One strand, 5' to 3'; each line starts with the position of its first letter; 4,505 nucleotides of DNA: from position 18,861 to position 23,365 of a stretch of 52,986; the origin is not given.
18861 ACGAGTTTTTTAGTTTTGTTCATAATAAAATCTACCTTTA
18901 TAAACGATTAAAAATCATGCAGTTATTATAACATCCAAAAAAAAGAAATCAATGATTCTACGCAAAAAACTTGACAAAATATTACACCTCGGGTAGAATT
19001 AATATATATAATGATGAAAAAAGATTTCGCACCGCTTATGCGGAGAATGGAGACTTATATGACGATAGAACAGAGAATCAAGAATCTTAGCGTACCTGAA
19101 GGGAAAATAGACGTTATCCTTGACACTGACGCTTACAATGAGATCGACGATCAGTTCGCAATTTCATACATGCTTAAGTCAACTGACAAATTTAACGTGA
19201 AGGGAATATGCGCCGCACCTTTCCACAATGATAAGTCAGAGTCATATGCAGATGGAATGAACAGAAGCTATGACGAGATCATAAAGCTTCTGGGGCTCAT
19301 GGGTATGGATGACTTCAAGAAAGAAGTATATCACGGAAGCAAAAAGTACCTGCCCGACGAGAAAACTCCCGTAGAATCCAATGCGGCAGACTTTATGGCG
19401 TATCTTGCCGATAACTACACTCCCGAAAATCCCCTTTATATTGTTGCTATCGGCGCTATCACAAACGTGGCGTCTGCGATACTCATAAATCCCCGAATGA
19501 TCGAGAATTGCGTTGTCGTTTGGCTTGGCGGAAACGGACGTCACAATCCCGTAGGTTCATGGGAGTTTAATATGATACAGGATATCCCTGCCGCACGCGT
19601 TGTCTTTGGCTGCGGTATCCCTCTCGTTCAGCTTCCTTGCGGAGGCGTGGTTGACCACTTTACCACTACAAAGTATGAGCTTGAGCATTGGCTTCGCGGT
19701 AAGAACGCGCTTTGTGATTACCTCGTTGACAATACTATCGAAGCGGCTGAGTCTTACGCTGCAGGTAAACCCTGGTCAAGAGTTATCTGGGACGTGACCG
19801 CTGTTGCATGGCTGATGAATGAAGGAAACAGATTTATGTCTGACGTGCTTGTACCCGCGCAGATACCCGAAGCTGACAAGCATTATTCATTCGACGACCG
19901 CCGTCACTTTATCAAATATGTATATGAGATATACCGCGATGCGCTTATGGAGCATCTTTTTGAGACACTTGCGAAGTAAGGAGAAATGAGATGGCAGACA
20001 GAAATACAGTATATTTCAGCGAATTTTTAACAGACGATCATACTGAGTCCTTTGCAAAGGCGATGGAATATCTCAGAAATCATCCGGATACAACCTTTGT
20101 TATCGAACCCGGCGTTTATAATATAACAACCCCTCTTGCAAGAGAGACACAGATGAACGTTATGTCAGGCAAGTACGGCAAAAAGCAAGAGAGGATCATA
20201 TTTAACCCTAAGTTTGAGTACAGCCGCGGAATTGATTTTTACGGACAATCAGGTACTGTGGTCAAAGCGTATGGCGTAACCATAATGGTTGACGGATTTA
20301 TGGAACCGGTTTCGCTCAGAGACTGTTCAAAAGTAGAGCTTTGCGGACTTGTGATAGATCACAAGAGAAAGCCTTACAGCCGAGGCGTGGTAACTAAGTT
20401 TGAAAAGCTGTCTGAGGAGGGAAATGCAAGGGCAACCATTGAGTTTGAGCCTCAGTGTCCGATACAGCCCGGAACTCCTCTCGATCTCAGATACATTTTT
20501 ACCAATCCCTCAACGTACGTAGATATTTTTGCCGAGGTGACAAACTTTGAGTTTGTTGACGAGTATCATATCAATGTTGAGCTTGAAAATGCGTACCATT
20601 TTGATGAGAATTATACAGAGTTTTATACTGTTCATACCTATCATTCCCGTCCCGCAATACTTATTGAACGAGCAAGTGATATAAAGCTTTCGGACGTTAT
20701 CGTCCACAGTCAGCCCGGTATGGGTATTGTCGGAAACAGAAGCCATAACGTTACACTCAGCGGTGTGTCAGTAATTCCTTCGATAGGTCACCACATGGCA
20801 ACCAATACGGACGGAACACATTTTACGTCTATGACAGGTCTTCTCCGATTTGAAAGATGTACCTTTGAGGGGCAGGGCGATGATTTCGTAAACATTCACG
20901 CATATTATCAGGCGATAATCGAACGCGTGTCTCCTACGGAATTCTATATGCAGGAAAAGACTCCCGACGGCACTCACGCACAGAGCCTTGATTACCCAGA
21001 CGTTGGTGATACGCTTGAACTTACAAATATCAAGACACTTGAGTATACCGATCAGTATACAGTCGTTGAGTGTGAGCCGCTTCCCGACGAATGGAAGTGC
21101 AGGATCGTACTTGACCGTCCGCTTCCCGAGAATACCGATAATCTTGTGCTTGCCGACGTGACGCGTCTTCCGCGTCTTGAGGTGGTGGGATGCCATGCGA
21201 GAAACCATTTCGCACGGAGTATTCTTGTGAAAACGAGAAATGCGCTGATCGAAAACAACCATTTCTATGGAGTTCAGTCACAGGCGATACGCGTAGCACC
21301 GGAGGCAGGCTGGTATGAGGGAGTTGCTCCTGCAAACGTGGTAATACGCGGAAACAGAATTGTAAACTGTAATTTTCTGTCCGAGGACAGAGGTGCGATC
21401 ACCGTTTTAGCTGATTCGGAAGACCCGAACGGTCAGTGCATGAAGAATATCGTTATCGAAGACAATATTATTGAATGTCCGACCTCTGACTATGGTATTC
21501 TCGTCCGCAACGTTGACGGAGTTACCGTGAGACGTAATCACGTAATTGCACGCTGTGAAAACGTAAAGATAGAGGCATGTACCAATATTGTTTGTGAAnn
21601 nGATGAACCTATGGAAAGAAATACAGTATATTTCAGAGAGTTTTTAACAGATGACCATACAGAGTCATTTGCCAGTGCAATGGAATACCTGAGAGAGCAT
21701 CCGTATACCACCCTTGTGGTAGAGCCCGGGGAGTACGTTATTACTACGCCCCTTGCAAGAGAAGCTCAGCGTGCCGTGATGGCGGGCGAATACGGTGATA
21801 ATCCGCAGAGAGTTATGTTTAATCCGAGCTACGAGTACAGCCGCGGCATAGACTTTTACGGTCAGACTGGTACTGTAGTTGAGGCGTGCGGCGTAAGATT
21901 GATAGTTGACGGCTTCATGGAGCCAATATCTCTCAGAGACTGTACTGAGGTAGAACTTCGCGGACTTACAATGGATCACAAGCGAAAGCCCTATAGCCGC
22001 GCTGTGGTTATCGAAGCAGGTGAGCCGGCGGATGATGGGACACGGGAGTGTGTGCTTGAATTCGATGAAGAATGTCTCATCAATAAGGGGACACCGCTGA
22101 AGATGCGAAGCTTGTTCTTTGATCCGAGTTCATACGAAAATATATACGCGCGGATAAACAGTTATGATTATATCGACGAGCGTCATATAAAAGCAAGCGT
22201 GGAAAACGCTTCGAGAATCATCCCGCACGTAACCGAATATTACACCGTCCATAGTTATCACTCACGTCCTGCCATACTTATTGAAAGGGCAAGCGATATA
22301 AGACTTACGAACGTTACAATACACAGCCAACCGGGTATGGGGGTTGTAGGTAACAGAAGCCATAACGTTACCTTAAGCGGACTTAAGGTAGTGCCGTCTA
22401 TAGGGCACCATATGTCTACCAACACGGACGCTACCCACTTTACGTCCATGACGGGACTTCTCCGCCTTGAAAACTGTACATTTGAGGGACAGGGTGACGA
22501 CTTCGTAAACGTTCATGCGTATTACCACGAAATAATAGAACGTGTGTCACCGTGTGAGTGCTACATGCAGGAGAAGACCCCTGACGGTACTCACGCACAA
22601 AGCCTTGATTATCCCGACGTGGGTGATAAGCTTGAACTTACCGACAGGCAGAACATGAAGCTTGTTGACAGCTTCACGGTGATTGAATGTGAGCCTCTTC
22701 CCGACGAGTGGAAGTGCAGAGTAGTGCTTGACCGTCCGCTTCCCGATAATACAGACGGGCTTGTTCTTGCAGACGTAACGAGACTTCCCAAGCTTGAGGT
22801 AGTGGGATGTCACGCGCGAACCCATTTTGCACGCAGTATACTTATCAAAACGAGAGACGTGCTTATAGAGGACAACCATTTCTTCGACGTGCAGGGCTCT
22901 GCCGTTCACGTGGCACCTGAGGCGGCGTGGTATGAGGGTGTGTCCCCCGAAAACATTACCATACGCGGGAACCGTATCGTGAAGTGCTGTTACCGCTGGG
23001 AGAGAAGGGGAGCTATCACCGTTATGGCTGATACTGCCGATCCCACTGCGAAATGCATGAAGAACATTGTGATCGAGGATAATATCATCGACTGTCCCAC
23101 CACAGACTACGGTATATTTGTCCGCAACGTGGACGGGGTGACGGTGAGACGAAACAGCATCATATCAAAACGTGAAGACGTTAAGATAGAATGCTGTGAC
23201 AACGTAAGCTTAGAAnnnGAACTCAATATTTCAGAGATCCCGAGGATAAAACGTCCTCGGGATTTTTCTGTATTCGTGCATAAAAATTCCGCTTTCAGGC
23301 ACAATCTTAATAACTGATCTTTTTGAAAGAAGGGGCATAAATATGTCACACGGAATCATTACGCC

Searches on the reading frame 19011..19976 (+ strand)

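Call 39: search_protein_families(library=pfam, proteins=[window:19011-19976:+], max_evalue=0.001)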
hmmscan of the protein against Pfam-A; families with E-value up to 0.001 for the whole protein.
window:19011-19976:+ (322 aa): 2 families
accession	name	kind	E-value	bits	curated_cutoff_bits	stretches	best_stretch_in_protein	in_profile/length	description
PF01156.24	IU_nuc_hydro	-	1.1e-21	78.2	34.2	1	35-271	1-247/297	Inosine-uridine preferring nucleoside hydrolase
PF07632.16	Sde182_NH-like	-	8.8e-06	25.9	26.8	1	35-157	2-133/268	Cellulose-binding Sde182, nucleoside hydrolase-like domain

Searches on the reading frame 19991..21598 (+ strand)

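Call 39: search_protein_families(library=pfam, proteins=[window:19991-21598:+], max_evalue=0.001)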
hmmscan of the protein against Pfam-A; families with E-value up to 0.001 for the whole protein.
window:19991-21598:+ (536 aa): 1 family
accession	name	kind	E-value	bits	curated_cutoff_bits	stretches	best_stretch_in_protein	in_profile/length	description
PF13229.12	Beta_helix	-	3e-09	37.1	25.9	1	413-535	5-105/158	Right handed beta helix region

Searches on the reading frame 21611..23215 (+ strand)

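Call 39: search_protein_families(library=pfam, proteins=[window:21611-23215:+], max_evalue=0.001)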
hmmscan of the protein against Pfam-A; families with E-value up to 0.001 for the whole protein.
window:21611-23215:+ (535 aa): 3 families
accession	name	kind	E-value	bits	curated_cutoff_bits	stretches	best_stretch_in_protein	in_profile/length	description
PF13229.12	Beta_helix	-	8.9e-12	45.4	25.9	0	395-470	80-143/158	Right handed beta helix region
PF00295.23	Glyco_hydro_28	-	5.1e-05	23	22.9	0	222-309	94-176/324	Glycosyl hydrolases family 28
PF05048.19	NosD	-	0.00055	19.9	23.6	0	447-525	47-109/212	Periplasmic copper-binding protein (NosD)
